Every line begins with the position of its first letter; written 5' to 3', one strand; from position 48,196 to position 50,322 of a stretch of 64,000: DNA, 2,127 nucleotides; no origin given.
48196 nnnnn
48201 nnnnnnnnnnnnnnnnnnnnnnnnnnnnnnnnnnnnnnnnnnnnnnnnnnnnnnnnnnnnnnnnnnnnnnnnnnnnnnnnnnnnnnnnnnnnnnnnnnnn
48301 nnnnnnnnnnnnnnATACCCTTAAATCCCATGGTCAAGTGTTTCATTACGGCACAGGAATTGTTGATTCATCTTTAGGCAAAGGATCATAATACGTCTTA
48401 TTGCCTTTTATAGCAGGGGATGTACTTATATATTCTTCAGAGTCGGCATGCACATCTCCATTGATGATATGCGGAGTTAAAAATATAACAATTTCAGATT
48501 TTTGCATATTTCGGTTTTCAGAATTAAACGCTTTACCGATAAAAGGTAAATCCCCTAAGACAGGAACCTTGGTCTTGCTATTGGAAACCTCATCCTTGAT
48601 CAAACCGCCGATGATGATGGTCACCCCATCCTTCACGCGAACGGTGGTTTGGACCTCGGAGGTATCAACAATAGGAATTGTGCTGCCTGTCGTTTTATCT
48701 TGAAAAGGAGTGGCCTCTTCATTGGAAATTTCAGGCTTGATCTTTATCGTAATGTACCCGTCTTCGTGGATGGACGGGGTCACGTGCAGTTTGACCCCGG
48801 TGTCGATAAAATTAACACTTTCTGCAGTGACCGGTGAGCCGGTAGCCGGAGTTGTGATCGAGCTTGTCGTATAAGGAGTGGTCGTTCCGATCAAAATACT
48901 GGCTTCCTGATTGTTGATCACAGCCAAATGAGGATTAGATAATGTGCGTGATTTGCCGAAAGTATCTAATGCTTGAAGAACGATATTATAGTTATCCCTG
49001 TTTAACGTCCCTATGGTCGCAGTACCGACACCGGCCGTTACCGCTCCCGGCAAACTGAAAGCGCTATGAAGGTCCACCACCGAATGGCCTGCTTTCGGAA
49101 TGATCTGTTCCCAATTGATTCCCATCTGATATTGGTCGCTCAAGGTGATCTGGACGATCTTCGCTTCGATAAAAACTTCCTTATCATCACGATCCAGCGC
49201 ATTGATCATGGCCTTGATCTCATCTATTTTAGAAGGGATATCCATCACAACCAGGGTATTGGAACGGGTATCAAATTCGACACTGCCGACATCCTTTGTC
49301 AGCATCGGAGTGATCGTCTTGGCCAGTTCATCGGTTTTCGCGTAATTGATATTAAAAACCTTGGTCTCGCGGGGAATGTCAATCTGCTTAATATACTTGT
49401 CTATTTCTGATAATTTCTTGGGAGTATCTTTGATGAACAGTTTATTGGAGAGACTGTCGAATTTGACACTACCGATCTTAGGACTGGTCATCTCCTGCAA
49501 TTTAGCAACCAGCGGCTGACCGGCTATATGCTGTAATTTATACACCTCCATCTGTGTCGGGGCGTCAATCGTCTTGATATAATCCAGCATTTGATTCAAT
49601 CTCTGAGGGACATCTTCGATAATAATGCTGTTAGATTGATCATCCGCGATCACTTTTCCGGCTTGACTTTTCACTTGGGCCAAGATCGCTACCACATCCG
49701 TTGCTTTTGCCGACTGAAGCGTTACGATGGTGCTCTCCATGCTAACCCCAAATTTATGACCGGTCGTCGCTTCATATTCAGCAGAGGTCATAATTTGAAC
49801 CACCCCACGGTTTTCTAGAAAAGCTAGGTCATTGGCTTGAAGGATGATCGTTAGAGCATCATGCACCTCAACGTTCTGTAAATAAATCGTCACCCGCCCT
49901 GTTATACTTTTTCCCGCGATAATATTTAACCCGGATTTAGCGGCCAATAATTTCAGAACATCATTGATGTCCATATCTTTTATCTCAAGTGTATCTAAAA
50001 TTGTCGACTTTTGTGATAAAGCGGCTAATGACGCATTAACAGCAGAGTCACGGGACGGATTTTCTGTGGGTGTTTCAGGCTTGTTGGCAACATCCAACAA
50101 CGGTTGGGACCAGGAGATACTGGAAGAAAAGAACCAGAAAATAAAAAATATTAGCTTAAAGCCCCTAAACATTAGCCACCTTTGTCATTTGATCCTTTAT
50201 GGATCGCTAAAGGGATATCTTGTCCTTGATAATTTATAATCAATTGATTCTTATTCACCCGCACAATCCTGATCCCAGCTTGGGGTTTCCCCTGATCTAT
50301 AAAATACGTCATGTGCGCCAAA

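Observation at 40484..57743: T2SS operon contiguous with two giant S53-FN3 protease paralogs: a probable dedicated, second-messenger-gated protease-secretion island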

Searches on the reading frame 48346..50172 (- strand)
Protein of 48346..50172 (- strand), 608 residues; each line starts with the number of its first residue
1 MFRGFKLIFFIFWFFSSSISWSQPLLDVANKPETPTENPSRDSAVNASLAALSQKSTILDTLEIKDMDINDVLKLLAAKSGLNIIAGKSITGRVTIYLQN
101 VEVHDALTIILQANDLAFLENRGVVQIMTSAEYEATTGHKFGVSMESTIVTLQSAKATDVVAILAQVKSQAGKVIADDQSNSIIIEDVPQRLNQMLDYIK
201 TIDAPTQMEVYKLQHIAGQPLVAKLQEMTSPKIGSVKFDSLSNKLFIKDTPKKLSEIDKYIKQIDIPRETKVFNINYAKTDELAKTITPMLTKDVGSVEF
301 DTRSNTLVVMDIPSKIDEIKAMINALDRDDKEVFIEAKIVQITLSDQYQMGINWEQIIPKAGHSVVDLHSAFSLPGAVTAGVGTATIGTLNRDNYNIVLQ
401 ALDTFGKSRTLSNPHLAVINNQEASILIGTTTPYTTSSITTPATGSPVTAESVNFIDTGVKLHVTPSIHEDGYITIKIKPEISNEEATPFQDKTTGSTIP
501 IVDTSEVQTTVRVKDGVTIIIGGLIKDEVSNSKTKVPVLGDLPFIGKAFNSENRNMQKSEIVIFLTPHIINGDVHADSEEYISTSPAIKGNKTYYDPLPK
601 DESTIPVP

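Call 3: search_protein_families(library=pfam, proteins=[window:48346-50172:-], max_evalue=0.01)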
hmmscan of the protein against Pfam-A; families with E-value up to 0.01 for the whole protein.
window:48346-50172:- (608 aa): 4 families
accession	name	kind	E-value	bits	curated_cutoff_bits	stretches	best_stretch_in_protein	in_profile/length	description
PF00263.26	Secretin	-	2.1e-48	164.6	27.5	1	401-570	1-168/169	Bacterial type II and III secretion system protein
PF03958.22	Secretin_N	-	4e-34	117.1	28.2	3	270-330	1-67/69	Bacterial type II/III secretion system short domain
PF07660.19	STN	-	1.8e-05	24.9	28.4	1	82-120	1-42/52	Secretin and TonB N terminus short domain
PF21305.2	type_II_gspD_N0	-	2.4e-05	24.5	27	1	63-127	2-71/71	GspD-like, N0 domain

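Call 9: search_protein_families(library=ncbifam, proteins=[window:48346-50172:-], max_evalue=0.01)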
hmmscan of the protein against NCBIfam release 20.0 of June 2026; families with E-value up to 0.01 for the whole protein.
window:48346-50172:- (608 aa): 9 families
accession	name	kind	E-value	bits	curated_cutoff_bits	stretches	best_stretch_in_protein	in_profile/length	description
TIGR02515.1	IV_pilus_PilQ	subfamily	1.7e-89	300.8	284.35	3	269-571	98-428/428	type IV pilus secretin PilQ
TIGR02517.1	type_II_gspD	equivalog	6.7e-83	279.2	351.35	2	298-576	303-596/600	type II secretion system secretin GspD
NF010083.0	PRK13568.1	equivalog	2.1e-64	217.8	554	3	272-571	125-418/419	DNA uptake porin HofQ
TIGR02519.1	pilus_MshL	equivalog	2.7e-55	187.4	250.2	1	305-570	8-290/290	pilus (MSHA type) biogenesis protein MshL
NF007851.2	PRK10560.1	exception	3.2e-49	167.8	598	3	265-571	114-410/412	DNA uptake porin HofQ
TIGR02516.1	type_III_yscC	equivalog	3.7e-46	157.6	238.45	2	294-571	197-462/463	type III secretion system outer membrane ring subunit SctC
NF042912.1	Amuc_1098_fam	equivalog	6.8e-28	97.2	750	2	432-571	652-797/805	Amuc_1098 family type IV pilus outer membrane protein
NF011873.0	PRK15346.1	equivalog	1.9e-27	96.1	524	1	298-565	238-488/499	EscC/YscC/HrcC family type III secretion system outer membrane ring protein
TIGR02520.1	pilus_B_mal_scr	equivalog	3.5e-27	95.1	287.65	1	275-567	216-511/513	PilN family type IVB pilus formation outer membrane protein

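Call 33: find_related_loci(query=window:48346-50172:-, collection=metagenome_contigs, flank=10000)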
Query window:48346-50172:- (608 aa) in metagenome_contigs; peptide patterns used: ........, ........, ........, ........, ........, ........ (x = any residue, [..] = any of these).
600 stretches matched a pattern (row limit reached: there are more); 1 encode a relative of the query (tblastn E <= 1e-3); 1 distinct loci.
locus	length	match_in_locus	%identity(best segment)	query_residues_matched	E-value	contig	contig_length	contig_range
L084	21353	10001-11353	45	56-573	3e-98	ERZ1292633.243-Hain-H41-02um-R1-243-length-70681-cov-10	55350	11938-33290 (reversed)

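Call 37: search_protein_families(library=pfam, proteins=[L084:1728-5093:+, L084:5116-5730:+, L084:6112-8784:+, L084:9152-9655:+, L084:1244-1717:+, L084:327-1055:-], max_evalue=0.01)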
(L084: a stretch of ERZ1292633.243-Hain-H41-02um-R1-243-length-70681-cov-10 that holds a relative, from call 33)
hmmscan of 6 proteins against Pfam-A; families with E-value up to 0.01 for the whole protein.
L084:1728-5093:+ (1121 aa): 3 families
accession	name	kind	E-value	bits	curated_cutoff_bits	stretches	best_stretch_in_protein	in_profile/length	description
PF05170.20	AsmA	-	6.9e-24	85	29.8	2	8-226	5-208/607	AsmA family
PF13116.12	YhdP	-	1e-16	60.5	46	2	10-387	11-316/1224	YhdP protein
PF05359.17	DUF748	-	3.7e-15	55.5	50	1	9-229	16-213/1037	Domain of Unknown Function (DUF748)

L084:5116-5730:+ (204 aa): 1 family
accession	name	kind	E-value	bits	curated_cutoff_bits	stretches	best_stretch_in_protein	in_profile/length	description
PF00565.23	SNase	-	9.7e-14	52.2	21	1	64-203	1-106/107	Staphylococcal nuclease homologue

L084:6112-8784:+ (890 aa): 3 families
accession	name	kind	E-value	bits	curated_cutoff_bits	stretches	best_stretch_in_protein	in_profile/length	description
PF00295.23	Glyco_hydro_28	-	5.8e-14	52.3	22.9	1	205-393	62-246/324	Glycosyl hydrolases family 28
PF00041.27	fn3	-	3e-11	43.8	25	1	526-597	2-75/84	Fibronectin type III domain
PF25523.1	Ig_RIMBP2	-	0.00041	20.7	27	1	539-576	26-63/105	RIMBP2-like, immunoglobulin-like domain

L084:9152-9655:+ (167 aa): 1 family
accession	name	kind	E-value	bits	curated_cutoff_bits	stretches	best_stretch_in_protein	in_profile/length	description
PF11356.14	T2SSC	-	1.9e-06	28.2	27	1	73-162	46-136/141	Type II secretion system protein C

L084:1244-1717:+ (157 aa): 1 family
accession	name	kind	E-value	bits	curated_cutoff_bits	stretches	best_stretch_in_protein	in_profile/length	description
PF07238.19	PilZ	-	5.7e-10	39.9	22.5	1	10-113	3-85/102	PilZ domain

L084:327-1055:- (242 aa): 2 families
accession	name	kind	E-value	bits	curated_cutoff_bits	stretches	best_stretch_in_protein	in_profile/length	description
PF13365.12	Trypsin_2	-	2.9e-20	73.9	27.6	1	73-206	1-144/144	Trypsin-like peptidase domain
PF00089.32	Trypsin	-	4.1e-05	24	20.6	1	74-216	28-204/220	Trypsin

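Call 38: find_homologous_proteins(query=window:48346-50172:-, max_evalue=1e-30)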
Query window:48346-50172:- (608 aa): 384 proteins with E <= 1e-30 among 8000 candidates; the best 120 are listed.
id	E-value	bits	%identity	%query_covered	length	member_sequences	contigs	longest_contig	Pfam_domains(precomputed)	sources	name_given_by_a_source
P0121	0.0e+0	1314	100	100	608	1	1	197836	PF21305.3,PF03958.23,PF00263.27,PF07660.20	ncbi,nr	ncbi:MAG: hypothetical protein HQL14_01240 [Candidatus Omnitrophica bacterium]|nr:hypothetical prote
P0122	1.0e-291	987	76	100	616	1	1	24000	PF03958.23,PF00263.27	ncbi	-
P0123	7.2e-287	971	80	91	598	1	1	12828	PF03958.23,PF00263.27,PF07660.20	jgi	jgi:general secretion pathway protein D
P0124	7.8e-286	967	75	98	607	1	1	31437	PF03958.23,PF00263.27,PF07660.20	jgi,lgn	-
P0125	1.3e-282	957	78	91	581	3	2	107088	PF21305.3,PF03958.23,PF00263.27,PF07660.20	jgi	-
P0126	1.1e-281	954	77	94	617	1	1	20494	PF03958.23,PF00263.27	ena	-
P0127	1.8e-281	953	60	76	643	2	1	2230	PF03958.23,PF00263.27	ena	-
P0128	1.4e-280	950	73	100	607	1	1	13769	PF03958.23,PF00263.27,PF07660.20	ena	-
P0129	6.2e-280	948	74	100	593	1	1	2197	PF03958.23,PF00263.27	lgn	-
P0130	6.4e-280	948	73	99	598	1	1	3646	PF03958.23,PF00263.27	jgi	jgi:type II secretory pathway component GspD/PulD (secretin)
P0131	2.8e-279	946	73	98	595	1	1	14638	PF03958.23,PF00263.27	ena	-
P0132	4.7e-277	938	79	91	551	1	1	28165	PF21305.3,PF03958.23,PF00263.27,PF07660.20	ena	-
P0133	5.4e-277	938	71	100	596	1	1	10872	PF03958.23,PF00263.27,PF07660.20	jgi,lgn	-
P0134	1.4e-275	933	75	97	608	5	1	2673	PF03958.23,PF00263.27,PF07660.20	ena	-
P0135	2.8e-274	929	73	100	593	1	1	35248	PF03958.23,PF00263.27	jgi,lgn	-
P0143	6.0e-269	912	71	99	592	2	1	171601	PF21305.3,PF03958.23,PF00263.27,PF07660.20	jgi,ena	-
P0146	1.2e-263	894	69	100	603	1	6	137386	PF21305.3,PF03958.23,PF00263.27,PF07660.20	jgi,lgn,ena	-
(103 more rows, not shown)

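Call 39: find_encoding_contigs(protein=P0125, flank=10000, max_places=1)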
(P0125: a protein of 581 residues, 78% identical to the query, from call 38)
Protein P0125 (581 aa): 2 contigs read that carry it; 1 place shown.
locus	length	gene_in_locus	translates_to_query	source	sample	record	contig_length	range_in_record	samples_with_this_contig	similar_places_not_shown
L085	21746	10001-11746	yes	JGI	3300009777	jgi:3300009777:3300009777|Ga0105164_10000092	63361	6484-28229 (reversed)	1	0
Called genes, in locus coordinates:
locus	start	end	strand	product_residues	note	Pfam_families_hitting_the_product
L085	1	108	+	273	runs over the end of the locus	PF00140:Sigma70_r1_2, PF04542:Sigma70_r2, PF04539:Sigma70_r3, PF04545:Sigma70_r4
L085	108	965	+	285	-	PF00532:Peripla_BP_1, PF13407:Peripla_BP_4, PF13377:Peripla_BP_3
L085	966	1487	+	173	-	PF00156:Pribosyltran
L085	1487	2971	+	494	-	PF13432:TPR_16, PF14559:TPR_19 (weak), PF13414:TPR_11, PF13424:TPR_12, PF13431:TPR_17, PF13432:TPR_16, PF13414:TPR_11, PF13431:TPR_17, +25 more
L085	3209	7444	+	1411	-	PF20148:DUF6531, PF25023:TEN_YD-shell, PF05593:RHS_repeat, PF25023:TEN_YD-shell, PF05593:RHS_repeat, PF25023:TEN_YD-shell, PF05593:RHS_repeat, PF05593:RHS_repeat, +1 more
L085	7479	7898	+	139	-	-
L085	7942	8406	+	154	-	-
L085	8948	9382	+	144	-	-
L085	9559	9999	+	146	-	-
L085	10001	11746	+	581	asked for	PF07660:STN (faint), PF21305:type_II_gspD_N0 (weak), PF03958:Secretin_N, PF00263:Secretin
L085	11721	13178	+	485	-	PF05157:MshEN, PF13604:AAA_30 (faint), PF00437:T2SSE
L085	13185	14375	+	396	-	PF28597:T2SSF_N, PF00482:T2SSF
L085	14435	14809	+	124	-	PF08334:T2SSG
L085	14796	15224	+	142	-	-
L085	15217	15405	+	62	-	-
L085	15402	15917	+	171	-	PF07963:N_methyl (faint)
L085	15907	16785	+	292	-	-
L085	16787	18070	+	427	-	PF11104:PilM_2, PF05137:PilN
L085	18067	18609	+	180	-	PF04350:PilO (weak), PF10741:T2SSM_b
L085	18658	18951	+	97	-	PF04365:BrnT_toxin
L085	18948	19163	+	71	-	PF12441:CopG_antitoxin, PF14384:BrnA_antitoxin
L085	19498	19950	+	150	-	-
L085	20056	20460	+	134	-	-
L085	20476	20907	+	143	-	PF00892:EamA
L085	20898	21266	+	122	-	-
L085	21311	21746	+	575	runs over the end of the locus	PF07244:POTRA (faint), PF08479:POTRA_2, PF03865:ShlB, PF01103:Omp85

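Call 40: find_encoding_contigs(protein=P0143, flank=10000, max_places=1)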
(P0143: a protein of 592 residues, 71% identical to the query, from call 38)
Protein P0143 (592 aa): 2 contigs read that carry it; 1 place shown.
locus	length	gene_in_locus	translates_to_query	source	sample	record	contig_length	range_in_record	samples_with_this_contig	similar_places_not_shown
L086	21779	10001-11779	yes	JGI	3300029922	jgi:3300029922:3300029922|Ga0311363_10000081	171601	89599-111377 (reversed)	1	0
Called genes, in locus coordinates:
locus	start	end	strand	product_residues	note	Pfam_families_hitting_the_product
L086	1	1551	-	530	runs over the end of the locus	PF00512:HisKA, PF02518:HATPase_c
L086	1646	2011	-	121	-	PF00072:Response_reg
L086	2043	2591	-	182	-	PF13443:HTH_26 (weak), PF01381:HTH_3 (weak), PF07883:Cupin_2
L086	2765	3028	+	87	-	PF04026:SpoVG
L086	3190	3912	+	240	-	PF14373:Imm_superinfect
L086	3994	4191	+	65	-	PF09957:VapB_antitoxin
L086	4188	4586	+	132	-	PF01850:PIN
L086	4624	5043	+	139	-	PF00072:Response_reg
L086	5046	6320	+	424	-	PF02403:Seryl_tRNA_N, PF00587:tRNA-synt_2b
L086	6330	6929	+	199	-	-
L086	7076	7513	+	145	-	-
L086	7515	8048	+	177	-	-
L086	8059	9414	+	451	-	PF00437:T2SSE, PF27713:UCP018868 (weak)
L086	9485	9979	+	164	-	-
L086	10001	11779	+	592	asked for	PF07660:STN (faint), PF21305:type_II_gspD_N0 (faint), PF03958:Secretin_N, PF00263:Secretin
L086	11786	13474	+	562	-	PF05157:MshEN, PF00437:T2SSE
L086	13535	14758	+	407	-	PF28597:T2SSF_N, PF00482:T2SSF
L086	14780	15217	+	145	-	PF07963:N_methyl (weak), PF08334:T2SSG, PF22434:PilW_C (weak)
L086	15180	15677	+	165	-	PF07963:N_methyl (faint)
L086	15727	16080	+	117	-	-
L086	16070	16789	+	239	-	-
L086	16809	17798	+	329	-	PF21687:T2SSK_1st (faint)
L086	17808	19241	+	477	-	PF11104:PilM_2 (weak), PF05137:PilN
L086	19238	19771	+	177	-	PF04350:PilO (weak), PF10741:T2SSM_b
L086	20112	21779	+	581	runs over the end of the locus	PF07244:POTRA (faint), PF08479:POTRA_2, PF03865:ShlB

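Call 41: find_encoding_contigs(protein=P0146, flank=10000, max_places=1)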
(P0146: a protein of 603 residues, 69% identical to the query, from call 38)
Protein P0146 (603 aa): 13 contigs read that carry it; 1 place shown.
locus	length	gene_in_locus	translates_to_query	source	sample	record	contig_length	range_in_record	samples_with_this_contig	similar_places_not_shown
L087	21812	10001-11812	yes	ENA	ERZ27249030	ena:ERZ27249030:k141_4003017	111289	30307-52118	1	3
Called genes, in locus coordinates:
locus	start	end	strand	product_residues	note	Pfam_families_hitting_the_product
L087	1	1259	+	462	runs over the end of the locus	PF00206:Lyase_1, PF10415:FumaraseC_C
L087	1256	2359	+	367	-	PF05222:AlaDh_PNT_N, PF01262:AlaDh_PNT_C, PF02826:2-Hacid_dh_C (weak)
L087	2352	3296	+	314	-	PF00535:Glycos_transf_2, PF13641:Glyco_tranf_2_3 (weak)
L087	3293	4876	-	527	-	-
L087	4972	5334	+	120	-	PF07238:PilZ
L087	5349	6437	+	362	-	-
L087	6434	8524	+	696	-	-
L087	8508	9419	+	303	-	PF21033:RMD1-3 (faint), PF13424:TPR_12 (faint), PF13432:TPR_16 (faint), PF14559:TPR_19 (faint), PF00515:TPR_1 (weak), PF07719:TPR_2 (faint), PF13414:TPR_11, PF00515:TPR_1 (weak), +5 more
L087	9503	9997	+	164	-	-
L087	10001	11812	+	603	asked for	PF07660:STN (faint), PF21305:type_II_gspD_N0 (faint), PF03958:Secretin_N, PF00263:Secretin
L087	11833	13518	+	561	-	PF05157:MshEN, PF00437:T2SSE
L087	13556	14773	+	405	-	PF28597:T2SSF_N (weak), PF00482:T2SSF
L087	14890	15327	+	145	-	PF07963:N_methyl (weak), PF08334:T2SSG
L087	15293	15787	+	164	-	PF07963:N_methyl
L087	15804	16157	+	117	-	-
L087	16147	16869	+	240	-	PF07963:N_methyl (weak)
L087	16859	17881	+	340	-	PF21687:T2SSK_1st (weak)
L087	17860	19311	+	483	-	PF11104:PilM_2, PF05137:PilN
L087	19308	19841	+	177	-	PF04350:PilO (weak)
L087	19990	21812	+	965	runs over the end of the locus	PF13895:Ig_2 (faint), PF07679:I-set, PF13927:Ig_3 (weak)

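Call 91: find_encoding_contigs(protein=P0132, flank=10000, max_places=1)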
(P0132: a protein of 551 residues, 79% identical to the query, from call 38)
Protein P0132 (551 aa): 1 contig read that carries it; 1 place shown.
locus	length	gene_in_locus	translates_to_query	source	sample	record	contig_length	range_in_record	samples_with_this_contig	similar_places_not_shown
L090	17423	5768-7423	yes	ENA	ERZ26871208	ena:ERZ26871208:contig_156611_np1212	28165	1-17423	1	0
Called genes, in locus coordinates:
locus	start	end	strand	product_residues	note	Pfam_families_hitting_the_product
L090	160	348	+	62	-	-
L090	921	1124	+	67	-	-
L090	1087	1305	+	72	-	-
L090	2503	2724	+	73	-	-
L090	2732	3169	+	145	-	-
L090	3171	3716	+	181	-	-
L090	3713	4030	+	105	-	-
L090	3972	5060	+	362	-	PF00437:T2SSE, PF27713:UCP018868 (weak)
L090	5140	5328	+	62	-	-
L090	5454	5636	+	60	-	-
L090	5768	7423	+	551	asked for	PF07660:STN (faint), PF21305:type_II_gspD_N0 (faint), PF03958:Secretin_N, PF00263:Secretin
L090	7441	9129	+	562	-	PF05157:MshEN, PF00437:T2SSE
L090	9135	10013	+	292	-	PF28597:T2SSF_N, PF00482:T2SSF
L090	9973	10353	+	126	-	PF00482:T2SSF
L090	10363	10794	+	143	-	PF07963:N_methyl (weak), PF08334:T2SSG, PF22434:PilW_C (weak)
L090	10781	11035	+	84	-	PF07963:N_methyl (weak)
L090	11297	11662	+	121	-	-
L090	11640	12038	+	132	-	PF07963:N_methyl (faint)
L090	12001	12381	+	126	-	-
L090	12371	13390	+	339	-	PF21687:T2SSK_1st (weak)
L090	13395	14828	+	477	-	PF11104:PilM_2, PF05137:PilN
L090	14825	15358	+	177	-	PF04350:PilO (weak), PF10741:T2SSM_b (weak)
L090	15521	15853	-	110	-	-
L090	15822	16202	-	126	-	-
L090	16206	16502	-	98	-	-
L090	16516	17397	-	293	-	-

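Call 92: find_encoding_contigs(protein=P0122, flank=10000, max_places=1)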
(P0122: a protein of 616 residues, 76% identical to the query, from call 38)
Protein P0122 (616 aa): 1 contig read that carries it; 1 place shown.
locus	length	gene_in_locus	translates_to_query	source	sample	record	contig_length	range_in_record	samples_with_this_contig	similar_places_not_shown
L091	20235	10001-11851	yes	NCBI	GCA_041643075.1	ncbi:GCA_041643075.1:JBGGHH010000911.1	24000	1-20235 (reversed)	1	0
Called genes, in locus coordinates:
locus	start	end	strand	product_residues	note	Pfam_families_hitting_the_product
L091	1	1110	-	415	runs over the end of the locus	PF02899:Phage_int_SAM_1 (weak), PF00589:Phage_integrase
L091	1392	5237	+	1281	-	-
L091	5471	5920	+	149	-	-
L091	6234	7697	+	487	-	-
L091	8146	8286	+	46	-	-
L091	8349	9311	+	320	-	PF02661:Fic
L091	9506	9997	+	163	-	-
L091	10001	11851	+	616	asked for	PF03958:Secretin_N, PF00263:Secretin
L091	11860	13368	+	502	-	PF05157:MshEN, PF07728:AAA_5 (faint), PF00437:T2SSE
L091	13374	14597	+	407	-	PF28597:T2SSF_N (weak), PF00482:T2SSF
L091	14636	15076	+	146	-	PF07963:N_methyl, PF08334:T2SSG, PF22434:PilW_C (weak)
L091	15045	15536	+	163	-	PF07963:N_methyl (weak)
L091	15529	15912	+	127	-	-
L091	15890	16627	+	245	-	PF07963:N_methyl (weak)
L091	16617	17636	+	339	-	PF21687:T2SSK_1st (weak)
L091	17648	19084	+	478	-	PF11104:PilM_2, PF05137:PilN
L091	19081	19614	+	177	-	PF10741:T2SSM_b (weak)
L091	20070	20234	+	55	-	?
